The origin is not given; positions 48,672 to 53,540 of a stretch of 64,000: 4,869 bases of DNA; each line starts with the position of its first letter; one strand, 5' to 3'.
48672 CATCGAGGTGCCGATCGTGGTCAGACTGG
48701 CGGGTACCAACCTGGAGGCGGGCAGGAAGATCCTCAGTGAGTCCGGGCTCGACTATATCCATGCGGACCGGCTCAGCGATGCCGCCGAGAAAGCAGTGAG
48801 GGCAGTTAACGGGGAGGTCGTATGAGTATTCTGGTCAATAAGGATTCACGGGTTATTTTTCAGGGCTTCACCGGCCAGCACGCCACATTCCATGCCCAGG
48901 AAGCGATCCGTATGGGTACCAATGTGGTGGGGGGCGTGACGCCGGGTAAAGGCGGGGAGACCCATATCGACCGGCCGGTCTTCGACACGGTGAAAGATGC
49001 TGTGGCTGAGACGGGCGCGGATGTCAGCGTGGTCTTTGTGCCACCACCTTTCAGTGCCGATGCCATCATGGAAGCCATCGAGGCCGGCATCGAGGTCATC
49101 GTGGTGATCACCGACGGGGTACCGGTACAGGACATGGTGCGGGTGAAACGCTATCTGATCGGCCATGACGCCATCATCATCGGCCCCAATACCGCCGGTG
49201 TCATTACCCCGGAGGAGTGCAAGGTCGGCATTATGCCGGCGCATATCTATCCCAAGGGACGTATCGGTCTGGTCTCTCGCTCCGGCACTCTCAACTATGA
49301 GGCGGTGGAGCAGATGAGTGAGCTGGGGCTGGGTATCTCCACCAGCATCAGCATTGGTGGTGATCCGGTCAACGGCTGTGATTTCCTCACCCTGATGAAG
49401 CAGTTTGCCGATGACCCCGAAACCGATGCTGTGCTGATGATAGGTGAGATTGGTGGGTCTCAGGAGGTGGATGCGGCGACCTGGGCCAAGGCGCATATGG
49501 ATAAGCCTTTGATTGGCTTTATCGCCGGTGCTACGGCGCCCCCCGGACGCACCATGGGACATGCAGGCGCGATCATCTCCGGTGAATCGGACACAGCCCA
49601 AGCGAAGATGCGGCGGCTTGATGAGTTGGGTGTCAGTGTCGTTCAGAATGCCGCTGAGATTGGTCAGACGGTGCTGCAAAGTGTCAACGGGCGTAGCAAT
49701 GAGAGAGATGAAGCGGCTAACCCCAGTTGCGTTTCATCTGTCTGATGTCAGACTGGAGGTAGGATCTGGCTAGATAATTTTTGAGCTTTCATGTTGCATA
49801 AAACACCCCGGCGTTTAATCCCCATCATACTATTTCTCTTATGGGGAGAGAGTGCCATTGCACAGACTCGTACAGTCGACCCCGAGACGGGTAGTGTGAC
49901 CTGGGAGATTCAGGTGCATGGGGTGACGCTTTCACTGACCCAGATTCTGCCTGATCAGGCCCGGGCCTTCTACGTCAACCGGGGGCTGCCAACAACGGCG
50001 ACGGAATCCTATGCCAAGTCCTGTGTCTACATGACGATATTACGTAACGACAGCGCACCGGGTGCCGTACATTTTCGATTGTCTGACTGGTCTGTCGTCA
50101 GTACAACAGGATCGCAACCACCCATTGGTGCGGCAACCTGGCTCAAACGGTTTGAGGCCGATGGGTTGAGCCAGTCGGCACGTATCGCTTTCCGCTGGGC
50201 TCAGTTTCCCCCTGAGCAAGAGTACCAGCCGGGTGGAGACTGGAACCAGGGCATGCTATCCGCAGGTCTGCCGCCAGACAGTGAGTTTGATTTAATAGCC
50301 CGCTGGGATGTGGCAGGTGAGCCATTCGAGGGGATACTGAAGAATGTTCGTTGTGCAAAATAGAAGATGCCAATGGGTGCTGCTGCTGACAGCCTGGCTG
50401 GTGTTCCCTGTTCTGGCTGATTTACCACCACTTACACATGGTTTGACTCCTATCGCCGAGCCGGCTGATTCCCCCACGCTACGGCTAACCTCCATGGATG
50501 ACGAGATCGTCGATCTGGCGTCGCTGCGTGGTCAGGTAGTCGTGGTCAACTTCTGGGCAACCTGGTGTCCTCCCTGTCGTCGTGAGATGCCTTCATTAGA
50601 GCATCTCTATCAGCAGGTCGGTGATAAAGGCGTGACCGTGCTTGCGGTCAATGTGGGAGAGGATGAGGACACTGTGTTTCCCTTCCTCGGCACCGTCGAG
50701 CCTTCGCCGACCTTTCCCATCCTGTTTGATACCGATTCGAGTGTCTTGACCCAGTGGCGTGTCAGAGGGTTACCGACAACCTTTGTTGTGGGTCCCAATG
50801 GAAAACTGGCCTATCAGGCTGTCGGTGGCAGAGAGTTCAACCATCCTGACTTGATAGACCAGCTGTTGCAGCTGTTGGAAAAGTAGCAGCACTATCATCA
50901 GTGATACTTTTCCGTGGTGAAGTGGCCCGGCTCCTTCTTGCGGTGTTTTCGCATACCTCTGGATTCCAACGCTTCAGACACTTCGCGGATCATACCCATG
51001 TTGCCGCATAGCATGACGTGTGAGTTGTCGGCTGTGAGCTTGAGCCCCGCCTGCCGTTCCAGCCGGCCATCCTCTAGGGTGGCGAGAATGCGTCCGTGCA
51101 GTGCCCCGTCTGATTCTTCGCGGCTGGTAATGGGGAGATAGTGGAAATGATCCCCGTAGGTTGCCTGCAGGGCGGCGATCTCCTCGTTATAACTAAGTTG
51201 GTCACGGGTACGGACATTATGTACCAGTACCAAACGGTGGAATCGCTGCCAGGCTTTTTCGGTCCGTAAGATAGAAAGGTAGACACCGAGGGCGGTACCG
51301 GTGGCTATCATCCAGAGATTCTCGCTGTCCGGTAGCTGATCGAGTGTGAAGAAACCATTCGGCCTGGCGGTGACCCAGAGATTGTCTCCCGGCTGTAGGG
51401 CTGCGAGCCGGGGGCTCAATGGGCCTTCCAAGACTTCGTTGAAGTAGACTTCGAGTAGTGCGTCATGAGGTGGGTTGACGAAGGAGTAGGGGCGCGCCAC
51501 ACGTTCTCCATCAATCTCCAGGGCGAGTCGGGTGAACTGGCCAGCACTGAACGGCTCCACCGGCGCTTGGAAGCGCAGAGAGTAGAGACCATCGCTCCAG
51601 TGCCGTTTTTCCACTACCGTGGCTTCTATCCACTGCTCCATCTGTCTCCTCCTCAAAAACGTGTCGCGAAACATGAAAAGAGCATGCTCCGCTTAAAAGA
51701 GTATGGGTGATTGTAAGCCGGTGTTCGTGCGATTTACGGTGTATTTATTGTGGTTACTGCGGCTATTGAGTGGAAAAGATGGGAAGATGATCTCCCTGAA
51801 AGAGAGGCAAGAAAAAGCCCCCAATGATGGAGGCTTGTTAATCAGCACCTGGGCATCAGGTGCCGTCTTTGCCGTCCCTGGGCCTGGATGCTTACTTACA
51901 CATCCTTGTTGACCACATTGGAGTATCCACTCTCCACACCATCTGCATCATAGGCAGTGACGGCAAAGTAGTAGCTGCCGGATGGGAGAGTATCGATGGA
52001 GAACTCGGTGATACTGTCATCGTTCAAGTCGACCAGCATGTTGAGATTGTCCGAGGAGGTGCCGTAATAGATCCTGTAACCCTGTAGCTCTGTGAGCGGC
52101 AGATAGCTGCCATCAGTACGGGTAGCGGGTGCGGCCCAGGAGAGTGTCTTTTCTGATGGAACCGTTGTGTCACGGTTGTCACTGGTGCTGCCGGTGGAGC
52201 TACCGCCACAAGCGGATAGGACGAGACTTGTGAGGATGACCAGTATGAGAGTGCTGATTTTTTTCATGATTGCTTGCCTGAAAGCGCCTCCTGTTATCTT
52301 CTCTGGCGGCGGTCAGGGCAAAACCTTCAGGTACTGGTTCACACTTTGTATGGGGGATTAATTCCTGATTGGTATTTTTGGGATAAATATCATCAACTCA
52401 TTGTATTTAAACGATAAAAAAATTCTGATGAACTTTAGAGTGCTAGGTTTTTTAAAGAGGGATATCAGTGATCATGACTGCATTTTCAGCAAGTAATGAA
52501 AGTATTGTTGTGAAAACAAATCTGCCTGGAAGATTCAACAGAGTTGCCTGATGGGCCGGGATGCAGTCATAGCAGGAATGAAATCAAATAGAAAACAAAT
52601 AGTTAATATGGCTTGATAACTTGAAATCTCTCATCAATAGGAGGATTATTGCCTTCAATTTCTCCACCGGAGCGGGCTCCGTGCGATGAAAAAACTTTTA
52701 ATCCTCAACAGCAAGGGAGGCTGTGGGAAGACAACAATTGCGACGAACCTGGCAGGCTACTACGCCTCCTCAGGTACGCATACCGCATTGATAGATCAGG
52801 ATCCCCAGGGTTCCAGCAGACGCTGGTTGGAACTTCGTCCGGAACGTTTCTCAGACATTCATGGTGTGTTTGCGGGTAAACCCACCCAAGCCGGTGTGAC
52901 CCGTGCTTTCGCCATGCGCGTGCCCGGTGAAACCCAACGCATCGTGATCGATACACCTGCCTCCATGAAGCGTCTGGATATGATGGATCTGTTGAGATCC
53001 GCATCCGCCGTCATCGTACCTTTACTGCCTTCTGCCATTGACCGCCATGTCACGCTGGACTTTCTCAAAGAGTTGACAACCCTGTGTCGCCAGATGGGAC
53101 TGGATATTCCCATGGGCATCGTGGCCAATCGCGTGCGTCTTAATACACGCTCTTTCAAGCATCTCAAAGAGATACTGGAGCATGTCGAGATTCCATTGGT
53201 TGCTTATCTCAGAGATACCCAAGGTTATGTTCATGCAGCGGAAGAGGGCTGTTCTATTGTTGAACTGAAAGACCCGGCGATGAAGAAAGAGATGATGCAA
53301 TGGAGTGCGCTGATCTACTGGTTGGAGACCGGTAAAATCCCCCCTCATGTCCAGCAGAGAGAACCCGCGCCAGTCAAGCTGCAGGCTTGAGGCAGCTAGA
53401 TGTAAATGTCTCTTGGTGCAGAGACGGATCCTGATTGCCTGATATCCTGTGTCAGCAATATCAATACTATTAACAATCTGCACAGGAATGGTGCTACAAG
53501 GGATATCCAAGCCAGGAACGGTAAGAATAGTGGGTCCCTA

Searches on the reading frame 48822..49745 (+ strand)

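Call 68: search_protein_families(library=pfam, proteins=[window:48822-49745:+], max_evalue=0.00001)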
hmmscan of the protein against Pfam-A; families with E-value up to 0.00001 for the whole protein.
window:48822-49745:+ (307 aa): 3 families
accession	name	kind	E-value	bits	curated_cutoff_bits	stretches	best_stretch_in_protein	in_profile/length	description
PF02629.25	CoA_binding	-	2.6e-26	92.7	22.3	1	6-99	1-97/97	CoA binding domain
PF00549.24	Ligase_CoA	-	2.3e-20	73.4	24.5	1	151-264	1-120/128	CoA-ligase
PF13607.11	Succ_CoA_lig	-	6.6e-11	42.5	27.4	1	145-279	1-130/138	Succinyl-CoA ligase like flavodoxin domain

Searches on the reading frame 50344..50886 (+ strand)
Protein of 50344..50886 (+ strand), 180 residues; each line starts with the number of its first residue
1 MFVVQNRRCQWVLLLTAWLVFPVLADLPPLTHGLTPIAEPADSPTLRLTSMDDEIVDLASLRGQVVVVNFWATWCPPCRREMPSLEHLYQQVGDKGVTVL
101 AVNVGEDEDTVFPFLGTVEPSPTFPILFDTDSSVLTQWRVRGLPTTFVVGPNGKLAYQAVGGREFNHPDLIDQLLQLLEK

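Call 53: search_protein_families(library=pfam, proteins=[window:50344-50886:+], max_evalue=0.001)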
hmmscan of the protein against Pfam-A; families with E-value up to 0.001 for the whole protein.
window:50344-50886:+ (180 aa): 6 families
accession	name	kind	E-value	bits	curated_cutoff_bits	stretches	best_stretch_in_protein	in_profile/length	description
PF00578.27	AhpC-TSA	-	1.2e-25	90.3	26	1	44-157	6-123/124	AhpC/TSA family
PF08534.16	Redoxin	-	2.2e-25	89.6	26.6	1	44-164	7-137/148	Redoxin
PF13905.12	Thioredoxin_8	-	2.7e-14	53.7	27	1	63-154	1-93/94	Thioredoxin-like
PF00085.26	Thioredoxin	-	2.5e-12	47.1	23.5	1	63-126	18-78/103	Thioredoxin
PF13098.12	Thioredoxin_2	-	1.3e-05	25.9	27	1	62-162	4-94/104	Thioredoxin-like domain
PF00255.25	GSHPx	-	0.00041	20.4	27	1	49-102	7-59/108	Glutathione peroxidase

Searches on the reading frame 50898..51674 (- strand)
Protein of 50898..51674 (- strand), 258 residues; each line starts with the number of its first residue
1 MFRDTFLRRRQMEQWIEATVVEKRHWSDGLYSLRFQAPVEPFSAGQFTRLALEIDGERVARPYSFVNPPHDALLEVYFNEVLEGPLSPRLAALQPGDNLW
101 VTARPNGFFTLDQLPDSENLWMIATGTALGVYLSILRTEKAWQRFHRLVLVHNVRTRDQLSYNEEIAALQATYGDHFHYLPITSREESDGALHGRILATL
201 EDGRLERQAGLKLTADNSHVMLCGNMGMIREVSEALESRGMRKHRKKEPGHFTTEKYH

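Call 53: search_protein_families(library=pfam, proteins=[window:50898-51674:-], max_evalue=0.001)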
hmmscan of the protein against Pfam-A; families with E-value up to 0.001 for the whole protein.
window:50898-51674:- (258 aa): 2 families
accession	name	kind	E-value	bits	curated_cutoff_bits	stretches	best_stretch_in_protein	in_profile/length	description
PF00175.26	NAD_binding_1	-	1.1e-14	55.4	22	1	122-233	1-108/109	Oxidoreductase NAD-binding domain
PF00970.30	FAD_binding_6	-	0.00018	22.2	21.1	1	18-102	2-91/99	Oxidoreductase FAD-binding domain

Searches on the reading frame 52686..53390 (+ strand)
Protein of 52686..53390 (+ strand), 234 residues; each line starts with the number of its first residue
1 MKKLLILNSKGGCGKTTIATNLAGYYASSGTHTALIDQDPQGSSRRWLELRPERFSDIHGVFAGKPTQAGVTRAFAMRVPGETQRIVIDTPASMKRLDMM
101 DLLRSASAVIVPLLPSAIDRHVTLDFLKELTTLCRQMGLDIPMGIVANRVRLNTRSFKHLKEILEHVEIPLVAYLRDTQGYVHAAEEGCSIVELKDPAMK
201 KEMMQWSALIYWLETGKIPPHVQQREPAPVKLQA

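Call 53: search_protein_families(library=pfam, proteins=[window:52686-53390:+], max_evalue=0.001)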
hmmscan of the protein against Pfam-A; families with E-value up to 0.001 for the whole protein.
window:52686-53390:+ (234 aa): 7 families
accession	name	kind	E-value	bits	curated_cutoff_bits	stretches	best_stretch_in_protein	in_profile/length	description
PF01656.29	CbiA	-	3.9e-15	56.4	25.4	1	5-188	2-122/125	CobQ/CobB/MinD/ParA nucleotide binding domain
PF13614.12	AAA_31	-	8.2e-11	42.6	27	1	1-49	1-49/177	AAA domain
PF10609.15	ParA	-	1.9e-09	37.7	27.1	1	2-44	4-46/246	NUBPL iron-transfer P-loop NTPase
PF09140.17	MipZ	-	4e-06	26.8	20.7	1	5-56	4-56/262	ATPase MipZ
PF07015.17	VirC1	-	3.1e-05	23.8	24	1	4-168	4-170/231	VirC1 protein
PF16575.11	CLP1_P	-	0.00028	21.2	26.6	0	13-41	5-33/188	mRNA cleavage and polyadenylation factor CLP1 P-loop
PF02374.21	ArsA_ATPase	-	0.00043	20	24.3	0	3-41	2-40/305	Anion-transporting ATPase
